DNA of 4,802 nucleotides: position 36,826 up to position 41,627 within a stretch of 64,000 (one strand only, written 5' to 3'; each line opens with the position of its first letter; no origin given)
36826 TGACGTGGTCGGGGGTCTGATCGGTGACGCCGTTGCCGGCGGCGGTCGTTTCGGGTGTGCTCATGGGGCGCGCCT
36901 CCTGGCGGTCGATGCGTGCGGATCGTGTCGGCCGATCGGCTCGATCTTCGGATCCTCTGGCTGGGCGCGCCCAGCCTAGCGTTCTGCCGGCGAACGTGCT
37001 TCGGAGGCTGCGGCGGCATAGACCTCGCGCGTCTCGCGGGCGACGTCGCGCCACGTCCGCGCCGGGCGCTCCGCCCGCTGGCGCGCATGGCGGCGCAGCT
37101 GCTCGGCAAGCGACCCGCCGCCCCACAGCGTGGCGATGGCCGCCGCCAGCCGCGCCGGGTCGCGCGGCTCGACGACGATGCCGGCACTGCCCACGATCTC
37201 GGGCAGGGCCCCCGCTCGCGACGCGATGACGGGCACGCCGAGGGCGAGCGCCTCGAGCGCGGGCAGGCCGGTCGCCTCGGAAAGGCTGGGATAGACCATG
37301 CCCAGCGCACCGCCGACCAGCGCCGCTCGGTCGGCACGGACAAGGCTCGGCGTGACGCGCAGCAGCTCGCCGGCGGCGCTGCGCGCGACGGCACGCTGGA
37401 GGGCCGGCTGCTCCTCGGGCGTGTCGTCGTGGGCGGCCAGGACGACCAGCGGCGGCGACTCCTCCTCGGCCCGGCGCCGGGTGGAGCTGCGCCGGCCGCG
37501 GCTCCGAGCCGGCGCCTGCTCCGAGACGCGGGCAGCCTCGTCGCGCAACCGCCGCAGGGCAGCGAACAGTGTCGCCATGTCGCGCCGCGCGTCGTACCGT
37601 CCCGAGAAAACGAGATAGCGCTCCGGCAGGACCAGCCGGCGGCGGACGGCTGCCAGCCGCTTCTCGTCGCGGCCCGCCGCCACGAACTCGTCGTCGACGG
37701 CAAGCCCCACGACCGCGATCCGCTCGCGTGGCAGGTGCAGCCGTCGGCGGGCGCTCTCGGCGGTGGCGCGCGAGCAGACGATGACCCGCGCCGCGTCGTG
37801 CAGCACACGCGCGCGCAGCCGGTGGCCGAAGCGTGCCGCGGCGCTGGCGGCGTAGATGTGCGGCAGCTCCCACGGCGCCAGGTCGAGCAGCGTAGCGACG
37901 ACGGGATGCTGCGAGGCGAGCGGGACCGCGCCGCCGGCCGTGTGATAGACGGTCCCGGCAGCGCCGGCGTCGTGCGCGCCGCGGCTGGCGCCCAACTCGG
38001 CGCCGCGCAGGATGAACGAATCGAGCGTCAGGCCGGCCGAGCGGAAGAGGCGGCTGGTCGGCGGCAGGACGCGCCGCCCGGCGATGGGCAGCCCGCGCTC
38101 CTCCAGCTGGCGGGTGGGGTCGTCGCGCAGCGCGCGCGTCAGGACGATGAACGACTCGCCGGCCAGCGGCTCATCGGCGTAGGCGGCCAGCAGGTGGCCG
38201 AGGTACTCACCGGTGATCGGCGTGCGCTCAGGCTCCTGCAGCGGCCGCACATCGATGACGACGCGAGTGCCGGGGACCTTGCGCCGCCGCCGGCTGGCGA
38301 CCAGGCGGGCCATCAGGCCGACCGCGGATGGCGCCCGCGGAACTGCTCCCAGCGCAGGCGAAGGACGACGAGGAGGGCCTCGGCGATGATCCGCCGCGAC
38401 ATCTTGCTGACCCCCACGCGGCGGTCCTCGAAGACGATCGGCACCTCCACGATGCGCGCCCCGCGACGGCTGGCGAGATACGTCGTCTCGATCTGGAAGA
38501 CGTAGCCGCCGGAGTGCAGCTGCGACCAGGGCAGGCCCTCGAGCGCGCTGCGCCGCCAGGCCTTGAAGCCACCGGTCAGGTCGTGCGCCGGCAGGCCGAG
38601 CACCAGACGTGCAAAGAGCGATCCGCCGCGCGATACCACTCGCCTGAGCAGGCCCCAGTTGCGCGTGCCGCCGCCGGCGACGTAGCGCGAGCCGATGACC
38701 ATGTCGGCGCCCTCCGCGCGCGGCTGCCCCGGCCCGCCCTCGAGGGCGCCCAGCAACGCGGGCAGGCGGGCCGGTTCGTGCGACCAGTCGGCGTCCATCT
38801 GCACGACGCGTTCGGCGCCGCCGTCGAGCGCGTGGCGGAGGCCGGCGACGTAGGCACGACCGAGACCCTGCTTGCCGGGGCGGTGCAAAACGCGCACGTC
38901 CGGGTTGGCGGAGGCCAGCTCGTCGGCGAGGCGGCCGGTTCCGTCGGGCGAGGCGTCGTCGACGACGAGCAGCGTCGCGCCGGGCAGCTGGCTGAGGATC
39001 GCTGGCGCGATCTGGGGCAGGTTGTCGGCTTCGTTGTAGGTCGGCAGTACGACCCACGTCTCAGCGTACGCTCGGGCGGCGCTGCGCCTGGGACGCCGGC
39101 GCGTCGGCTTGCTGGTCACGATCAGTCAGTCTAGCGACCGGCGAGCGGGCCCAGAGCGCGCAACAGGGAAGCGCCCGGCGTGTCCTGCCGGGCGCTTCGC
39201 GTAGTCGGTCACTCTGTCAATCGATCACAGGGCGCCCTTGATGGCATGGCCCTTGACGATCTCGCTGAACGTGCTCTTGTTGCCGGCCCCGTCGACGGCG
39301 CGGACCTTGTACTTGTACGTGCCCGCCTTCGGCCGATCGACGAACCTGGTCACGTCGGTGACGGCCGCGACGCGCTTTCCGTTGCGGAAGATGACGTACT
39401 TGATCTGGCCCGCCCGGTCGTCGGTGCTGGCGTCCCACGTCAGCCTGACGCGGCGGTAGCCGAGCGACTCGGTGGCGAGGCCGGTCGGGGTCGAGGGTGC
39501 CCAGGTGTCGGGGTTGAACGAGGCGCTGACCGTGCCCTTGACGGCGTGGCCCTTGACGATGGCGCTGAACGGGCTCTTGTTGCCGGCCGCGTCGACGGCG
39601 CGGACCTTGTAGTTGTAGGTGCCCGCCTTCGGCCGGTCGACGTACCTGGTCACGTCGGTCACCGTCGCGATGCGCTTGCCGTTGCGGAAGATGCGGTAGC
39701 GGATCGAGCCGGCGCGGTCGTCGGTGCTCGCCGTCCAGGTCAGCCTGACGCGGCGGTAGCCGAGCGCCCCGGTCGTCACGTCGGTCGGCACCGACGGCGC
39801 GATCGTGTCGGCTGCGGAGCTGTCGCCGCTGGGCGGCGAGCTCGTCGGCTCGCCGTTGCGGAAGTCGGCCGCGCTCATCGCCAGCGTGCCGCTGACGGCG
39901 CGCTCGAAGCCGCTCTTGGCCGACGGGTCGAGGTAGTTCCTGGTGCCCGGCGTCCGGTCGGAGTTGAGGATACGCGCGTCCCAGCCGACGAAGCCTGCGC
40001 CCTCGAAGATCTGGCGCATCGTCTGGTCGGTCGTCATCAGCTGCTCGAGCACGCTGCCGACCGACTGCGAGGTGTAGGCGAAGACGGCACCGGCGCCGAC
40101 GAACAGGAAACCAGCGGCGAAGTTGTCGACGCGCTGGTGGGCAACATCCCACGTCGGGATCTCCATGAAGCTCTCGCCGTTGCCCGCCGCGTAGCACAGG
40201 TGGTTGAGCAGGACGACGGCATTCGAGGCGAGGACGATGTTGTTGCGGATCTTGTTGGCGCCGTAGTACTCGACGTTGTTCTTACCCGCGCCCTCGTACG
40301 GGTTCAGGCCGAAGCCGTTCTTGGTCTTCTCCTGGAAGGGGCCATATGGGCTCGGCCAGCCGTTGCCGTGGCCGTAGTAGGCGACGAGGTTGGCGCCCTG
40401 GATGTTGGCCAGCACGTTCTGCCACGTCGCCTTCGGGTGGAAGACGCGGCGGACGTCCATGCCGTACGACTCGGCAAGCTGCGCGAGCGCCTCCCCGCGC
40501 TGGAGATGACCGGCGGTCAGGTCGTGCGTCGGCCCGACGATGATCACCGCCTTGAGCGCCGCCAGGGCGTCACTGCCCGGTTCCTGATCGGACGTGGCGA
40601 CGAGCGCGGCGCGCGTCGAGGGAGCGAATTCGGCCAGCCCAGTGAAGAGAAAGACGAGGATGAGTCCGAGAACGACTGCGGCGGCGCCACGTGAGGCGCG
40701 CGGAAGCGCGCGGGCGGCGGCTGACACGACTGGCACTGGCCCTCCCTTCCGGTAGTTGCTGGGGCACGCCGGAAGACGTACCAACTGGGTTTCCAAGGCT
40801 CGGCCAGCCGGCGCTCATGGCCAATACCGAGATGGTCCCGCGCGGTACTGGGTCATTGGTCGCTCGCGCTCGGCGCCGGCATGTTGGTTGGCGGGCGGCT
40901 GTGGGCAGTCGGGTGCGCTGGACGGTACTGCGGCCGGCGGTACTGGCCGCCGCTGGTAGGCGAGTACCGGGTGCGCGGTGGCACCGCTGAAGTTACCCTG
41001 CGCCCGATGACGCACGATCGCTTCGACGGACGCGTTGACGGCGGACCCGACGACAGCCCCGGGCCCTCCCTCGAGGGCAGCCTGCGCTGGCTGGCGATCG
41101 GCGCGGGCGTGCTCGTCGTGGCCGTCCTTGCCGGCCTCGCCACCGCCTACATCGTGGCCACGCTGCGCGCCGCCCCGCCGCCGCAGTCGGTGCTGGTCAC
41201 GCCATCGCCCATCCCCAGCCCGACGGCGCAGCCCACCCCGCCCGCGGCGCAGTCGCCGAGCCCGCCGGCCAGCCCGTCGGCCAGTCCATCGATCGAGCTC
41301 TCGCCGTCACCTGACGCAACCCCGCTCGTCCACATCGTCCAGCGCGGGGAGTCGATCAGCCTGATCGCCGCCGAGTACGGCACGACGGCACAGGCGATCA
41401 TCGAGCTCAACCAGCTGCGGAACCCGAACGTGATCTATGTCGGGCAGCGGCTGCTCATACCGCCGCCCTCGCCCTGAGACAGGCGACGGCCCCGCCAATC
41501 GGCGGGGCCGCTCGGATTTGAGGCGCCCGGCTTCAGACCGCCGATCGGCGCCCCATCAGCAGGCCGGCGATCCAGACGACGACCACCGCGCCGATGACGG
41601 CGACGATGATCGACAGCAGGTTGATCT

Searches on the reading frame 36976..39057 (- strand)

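Call 72: search_protein_families(library=pfam, proteins=[window:36976-39057:-], max_evalue=0.0001)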
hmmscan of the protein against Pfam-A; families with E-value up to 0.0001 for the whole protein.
window:36976-39057:- (693 aa): 3 families
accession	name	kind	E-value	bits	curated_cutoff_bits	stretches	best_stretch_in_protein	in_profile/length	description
PF13692.12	Glyco_trans_1_4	-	3.1e-16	60.3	27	1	548-645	44-140/142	Glycosyl transferases group 1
PF00534.26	Glycos_transf_1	-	1.1e-14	54.8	26.4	1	578-661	87-172/172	Glycosyl transferases group 1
PF13439.12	Glyco_transf_4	-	1.5e-07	32.1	28.5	1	375-457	92-169/170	Glycosyltransferase Family 4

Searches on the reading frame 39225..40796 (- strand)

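Call 49: search_protein_families(library=pfam, proteins=[window:39225-40796:-], max_evalue=0.0001)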
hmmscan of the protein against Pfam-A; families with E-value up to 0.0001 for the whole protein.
window:39225-40796:- (523 aa): 5 families
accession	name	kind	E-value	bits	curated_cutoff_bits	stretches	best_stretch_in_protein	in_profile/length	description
PF18370.7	RGI_lyase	-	4.3e-14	53.1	27.8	2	350-402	19-72/86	Rhamnogalacturonan I lyases beta-sheet domain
PF16389.11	DUF4998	-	2.6e-06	27.6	29.1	0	445-513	30-105/199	Domain of unknown function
PF19077.6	Big_13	-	3.1e-05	24.9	27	0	390-409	73-92/102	Bacterial Ig-like domain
PF00041.27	fn3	-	6.3e-05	23.5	25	0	336-415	2-82/84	Fibronectin type III domain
PF18981.6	InlK_D3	-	6.9e-05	23.3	25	0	379-408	37-66/75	Internalin K domain (D3/D4)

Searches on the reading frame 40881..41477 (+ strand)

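Call 72: search_protein_families(library=pfam, proteins=[window:40881-41477:+], max_evalue=0.0001)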
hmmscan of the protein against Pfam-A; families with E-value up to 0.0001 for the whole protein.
window:40881-41477:+ (198 aa): 2 families
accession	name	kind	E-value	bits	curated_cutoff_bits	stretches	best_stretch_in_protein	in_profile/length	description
PF01476.26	LysM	-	2.6e-15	56.5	20.9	1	151-194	1-43/43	LysM domain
PF23473.1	LysM3_LYK4_5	-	1e-05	26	29.3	1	150-194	4-47/48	LYK4/5 LysM3 domain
